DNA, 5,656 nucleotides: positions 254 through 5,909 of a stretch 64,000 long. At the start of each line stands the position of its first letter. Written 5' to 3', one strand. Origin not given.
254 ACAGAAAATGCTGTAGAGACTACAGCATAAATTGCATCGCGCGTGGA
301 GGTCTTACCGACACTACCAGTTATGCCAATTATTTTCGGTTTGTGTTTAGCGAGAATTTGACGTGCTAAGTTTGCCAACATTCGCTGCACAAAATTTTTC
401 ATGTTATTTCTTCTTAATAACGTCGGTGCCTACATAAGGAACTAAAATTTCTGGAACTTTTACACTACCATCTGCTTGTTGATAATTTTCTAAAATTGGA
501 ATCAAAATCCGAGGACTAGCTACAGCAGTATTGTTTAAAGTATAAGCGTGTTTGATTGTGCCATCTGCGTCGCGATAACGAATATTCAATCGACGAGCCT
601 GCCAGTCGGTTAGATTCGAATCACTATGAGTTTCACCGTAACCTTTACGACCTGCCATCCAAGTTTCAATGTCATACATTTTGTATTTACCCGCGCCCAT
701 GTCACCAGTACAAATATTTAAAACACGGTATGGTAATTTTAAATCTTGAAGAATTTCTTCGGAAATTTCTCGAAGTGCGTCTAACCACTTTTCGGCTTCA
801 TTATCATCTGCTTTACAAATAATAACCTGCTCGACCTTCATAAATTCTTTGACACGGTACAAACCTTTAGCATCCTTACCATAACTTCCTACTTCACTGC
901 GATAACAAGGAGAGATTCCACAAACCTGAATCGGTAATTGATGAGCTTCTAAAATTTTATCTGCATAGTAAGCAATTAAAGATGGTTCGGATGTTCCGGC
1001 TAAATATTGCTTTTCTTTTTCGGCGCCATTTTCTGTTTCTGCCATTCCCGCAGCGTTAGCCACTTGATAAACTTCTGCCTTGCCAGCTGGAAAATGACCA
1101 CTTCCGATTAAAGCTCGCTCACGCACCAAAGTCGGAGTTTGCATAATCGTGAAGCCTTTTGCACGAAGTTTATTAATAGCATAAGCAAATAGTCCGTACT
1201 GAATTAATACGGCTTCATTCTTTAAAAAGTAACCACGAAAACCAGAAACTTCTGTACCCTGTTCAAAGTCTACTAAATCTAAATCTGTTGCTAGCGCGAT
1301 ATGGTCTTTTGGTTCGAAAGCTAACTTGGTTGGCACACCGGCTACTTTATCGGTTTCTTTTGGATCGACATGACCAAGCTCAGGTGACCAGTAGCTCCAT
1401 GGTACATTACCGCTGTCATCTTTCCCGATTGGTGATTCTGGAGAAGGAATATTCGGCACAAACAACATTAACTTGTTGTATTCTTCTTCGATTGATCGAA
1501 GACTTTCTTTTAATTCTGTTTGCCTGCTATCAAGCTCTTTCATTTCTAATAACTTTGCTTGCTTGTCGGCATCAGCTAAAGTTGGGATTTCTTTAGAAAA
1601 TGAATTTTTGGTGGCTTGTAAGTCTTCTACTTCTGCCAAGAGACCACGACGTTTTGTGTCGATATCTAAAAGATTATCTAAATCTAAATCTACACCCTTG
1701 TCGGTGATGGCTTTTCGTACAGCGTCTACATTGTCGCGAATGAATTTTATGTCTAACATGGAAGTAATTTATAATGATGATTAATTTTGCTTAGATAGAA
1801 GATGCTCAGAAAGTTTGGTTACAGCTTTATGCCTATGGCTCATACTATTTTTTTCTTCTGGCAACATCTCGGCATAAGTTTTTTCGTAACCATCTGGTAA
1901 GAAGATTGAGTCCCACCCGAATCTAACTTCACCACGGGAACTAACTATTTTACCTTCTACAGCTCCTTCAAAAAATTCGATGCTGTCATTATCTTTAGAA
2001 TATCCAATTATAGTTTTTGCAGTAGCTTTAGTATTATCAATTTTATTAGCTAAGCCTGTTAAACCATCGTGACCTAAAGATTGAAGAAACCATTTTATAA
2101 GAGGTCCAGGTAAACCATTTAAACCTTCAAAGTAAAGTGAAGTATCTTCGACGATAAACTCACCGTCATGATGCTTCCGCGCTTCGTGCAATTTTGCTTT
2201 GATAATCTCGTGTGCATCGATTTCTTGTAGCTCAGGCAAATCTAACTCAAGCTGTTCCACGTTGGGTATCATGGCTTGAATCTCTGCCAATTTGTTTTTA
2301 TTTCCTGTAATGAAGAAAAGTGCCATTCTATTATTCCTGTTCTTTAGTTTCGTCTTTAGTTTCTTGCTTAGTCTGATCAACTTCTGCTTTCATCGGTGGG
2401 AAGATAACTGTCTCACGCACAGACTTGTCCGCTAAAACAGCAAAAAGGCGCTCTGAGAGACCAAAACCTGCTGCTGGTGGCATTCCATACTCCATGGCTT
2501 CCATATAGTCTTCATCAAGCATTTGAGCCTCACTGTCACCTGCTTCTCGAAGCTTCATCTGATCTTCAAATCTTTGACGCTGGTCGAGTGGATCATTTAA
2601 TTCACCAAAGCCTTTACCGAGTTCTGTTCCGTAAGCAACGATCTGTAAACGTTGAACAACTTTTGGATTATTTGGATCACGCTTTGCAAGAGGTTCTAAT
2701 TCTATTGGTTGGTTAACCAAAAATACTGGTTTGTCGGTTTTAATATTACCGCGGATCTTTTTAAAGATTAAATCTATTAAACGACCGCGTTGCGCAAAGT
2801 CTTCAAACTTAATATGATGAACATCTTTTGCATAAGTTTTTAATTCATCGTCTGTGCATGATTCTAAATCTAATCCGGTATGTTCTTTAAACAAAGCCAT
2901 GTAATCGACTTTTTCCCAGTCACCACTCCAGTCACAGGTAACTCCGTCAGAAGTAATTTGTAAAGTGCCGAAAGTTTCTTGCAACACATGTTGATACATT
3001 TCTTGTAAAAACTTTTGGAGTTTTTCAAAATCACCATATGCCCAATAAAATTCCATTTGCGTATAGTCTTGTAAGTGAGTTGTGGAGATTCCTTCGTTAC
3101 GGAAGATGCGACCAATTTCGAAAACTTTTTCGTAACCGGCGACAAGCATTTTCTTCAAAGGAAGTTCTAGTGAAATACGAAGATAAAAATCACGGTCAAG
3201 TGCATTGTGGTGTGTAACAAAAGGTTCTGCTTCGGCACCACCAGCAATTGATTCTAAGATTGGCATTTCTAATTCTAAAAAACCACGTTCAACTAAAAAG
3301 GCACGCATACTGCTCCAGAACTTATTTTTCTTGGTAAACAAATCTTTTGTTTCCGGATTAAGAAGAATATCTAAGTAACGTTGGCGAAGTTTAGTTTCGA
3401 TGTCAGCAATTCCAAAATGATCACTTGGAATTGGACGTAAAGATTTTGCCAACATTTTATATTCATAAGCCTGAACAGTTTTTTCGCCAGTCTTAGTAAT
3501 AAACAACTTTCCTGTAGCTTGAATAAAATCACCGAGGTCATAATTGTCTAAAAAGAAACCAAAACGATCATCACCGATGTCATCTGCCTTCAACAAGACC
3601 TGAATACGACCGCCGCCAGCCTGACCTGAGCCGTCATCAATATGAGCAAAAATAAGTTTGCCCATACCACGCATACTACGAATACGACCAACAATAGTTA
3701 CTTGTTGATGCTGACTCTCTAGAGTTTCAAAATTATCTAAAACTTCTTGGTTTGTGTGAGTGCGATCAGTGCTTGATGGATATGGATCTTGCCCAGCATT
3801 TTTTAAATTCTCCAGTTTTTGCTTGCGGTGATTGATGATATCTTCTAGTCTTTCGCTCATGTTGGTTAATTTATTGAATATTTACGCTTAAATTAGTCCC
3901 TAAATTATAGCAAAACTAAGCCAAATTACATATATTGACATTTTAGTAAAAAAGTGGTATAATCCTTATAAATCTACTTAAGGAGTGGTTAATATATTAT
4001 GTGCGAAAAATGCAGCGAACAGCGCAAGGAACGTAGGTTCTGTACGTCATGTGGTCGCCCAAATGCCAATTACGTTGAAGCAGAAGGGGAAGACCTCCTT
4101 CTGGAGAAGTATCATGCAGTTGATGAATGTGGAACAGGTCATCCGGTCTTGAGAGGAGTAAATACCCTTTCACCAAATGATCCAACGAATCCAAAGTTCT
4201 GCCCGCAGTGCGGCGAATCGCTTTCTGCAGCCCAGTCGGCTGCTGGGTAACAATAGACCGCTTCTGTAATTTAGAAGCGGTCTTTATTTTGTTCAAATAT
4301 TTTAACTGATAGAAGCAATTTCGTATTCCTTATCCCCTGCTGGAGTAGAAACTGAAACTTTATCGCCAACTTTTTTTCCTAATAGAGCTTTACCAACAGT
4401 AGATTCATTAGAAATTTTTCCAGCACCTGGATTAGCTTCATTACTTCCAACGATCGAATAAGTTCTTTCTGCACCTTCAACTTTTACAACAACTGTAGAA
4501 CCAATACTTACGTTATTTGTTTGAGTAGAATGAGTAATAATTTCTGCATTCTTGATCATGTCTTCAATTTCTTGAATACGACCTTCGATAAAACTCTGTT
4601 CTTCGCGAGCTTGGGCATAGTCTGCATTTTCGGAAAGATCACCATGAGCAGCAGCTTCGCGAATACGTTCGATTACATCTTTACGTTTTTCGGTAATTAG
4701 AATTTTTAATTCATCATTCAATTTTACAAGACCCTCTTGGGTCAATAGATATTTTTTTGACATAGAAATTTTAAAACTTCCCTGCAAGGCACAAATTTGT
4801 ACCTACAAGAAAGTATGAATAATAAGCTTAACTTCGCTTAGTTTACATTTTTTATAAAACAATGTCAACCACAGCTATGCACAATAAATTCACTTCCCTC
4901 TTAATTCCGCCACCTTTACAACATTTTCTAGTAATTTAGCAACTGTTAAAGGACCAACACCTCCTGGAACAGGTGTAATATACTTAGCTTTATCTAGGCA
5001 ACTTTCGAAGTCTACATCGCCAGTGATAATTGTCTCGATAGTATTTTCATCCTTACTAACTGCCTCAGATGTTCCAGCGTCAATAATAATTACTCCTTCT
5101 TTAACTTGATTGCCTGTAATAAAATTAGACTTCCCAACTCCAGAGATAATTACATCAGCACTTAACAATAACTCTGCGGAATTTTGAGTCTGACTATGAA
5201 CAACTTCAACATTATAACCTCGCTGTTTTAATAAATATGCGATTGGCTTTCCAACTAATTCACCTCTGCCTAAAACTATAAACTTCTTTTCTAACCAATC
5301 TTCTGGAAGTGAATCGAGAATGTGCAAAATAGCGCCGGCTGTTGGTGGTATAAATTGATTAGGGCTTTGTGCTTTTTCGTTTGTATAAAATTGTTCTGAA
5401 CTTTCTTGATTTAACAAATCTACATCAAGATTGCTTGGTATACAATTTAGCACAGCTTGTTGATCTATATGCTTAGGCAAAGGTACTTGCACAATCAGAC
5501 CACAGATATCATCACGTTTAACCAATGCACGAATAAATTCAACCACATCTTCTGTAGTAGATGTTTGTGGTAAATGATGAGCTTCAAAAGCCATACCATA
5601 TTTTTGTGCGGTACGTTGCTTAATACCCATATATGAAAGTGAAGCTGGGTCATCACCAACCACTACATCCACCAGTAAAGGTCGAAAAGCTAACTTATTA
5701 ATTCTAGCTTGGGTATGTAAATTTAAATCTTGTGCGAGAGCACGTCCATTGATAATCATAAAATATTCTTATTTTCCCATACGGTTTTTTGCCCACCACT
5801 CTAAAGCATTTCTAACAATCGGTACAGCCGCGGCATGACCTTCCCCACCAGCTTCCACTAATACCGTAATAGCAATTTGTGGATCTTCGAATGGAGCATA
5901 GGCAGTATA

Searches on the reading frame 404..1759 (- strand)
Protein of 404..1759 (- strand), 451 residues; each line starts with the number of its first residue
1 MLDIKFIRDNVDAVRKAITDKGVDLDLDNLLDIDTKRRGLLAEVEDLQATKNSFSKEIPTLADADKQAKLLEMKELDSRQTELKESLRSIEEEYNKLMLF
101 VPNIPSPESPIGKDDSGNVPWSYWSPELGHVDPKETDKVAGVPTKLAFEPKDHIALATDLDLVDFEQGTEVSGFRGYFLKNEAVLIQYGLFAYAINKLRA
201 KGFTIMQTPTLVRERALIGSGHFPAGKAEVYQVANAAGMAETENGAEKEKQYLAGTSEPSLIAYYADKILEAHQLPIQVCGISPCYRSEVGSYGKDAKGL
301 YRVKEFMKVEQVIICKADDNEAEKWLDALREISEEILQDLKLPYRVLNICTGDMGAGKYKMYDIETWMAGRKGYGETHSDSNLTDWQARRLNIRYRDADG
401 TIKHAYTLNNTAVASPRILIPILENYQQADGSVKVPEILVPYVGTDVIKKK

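Call 9: search_protein_families(library=pfam, proteins=[window:404-1759:-], max_evalue=0.00001)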
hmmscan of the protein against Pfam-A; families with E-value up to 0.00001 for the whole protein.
window:404-1759:- (451 aa): 2 families
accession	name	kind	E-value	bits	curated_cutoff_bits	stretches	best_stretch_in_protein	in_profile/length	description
PF00587.30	tRNA-synt_2b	-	1.8e-28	100.2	29.3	1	247-426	7-179/179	tRNA synthetase class II core domain (G, H, P, S and T)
PF02403.27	Seryl_tRNA_N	-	1.9e-25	89.6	28.2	1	1-105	1-108/108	Seryl-tRNA synthetase N-terminal domain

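Call 19: find_encoding_contigs(protein=window:404-1759:-, flank=10000, max_places=3)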
Protein window:404-1759:- (451 aa): 4 contigs read that carry it; 3 places shown.
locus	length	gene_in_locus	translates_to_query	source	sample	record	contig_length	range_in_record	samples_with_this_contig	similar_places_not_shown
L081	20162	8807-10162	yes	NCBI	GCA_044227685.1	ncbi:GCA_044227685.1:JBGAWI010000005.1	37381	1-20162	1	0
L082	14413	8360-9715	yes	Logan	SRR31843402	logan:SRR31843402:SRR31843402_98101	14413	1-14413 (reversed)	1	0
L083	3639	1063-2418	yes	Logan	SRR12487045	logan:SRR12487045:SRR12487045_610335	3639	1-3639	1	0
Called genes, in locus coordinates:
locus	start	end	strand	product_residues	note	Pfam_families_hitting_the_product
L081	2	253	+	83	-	?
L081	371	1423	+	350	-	PF06723:MreB_Mbl, PF00022:Actin (faint), PF25216:Volactin (faint), PF00012:HSP70, PF11104:PilM_2 (faint), PF14450:FtsA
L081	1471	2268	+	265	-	PF04085:MreC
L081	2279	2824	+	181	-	-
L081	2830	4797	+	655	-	PF03717:PBP_dimer, PF00905:Transpeptidase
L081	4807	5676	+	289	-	PF00763:THF_DHG_CYH, PF02882:THF_DHG_CYH_C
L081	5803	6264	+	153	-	PF03449:GreA_GreB_N, PF01272:GreA_GreB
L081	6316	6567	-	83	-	-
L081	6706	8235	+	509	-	PF01336:tRNA_anti-codon, PF00152:tRNA-synt_2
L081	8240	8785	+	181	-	PF01725:Ham1p_like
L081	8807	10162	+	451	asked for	PF02403:Seryl_tRNA_N, PF00587:tRNA-synt_2b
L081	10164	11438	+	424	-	PF08245:Mur_ligase_M, PF02875:Mur_ligase_C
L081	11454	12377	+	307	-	PF01820:Dala_Dala_lig_N, PF02655:ATP-grasp_3 (weak), PF07478:Dala_Dala_lig_C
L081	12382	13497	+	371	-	-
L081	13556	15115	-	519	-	PF13231:PMT_2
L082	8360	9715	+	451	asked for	PF02403:Seryl_tRNA_N, PF00587:tRNA-synt_2b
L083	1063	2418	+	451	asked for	PF02403:Seryl_tRNA_N, PF00587:tRNA-synt_2b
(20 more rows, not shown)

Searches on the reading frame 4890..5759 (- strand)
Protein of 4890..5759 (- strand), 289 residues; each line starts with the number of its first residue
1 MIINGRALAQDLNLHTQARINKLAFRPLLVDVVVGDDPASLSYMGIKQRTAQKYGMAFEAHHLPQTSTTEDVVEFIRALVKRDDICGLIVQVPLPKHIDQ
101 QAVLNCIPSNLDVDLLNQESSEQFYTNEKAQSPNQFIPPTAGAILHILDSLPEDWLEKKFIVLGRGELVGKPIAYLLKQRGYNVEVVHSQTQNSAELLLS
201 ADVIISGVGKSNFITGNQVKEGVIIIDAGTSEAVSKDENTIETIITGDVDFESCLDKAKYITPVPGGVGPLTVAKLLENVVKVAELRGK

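Call 9: search_protein_families(library=pfam, proteins=[window:4890-5759:-], max_evalue=0.00001)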
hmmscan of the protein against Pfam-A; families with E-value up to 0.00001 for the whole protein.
window:4890-5759:- (289 aa): 2 families
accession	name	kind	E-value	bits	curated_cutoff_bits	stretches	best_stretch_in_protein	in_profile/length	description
PF02882.25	THF_DHG_CYH_C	-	8.2e-46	155.7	27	1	131-285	10-157/160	Tetrahydrofolate dehydrogenase/cyclohydrolase, NAD(P)-binding domain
PF00763.28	THF_DHG_CYH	-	3.7e-26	92.1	32.8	1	3-114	1-115/115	Tetrahydrofolate dehydrogenase/cyclohydrolase, catalytic domain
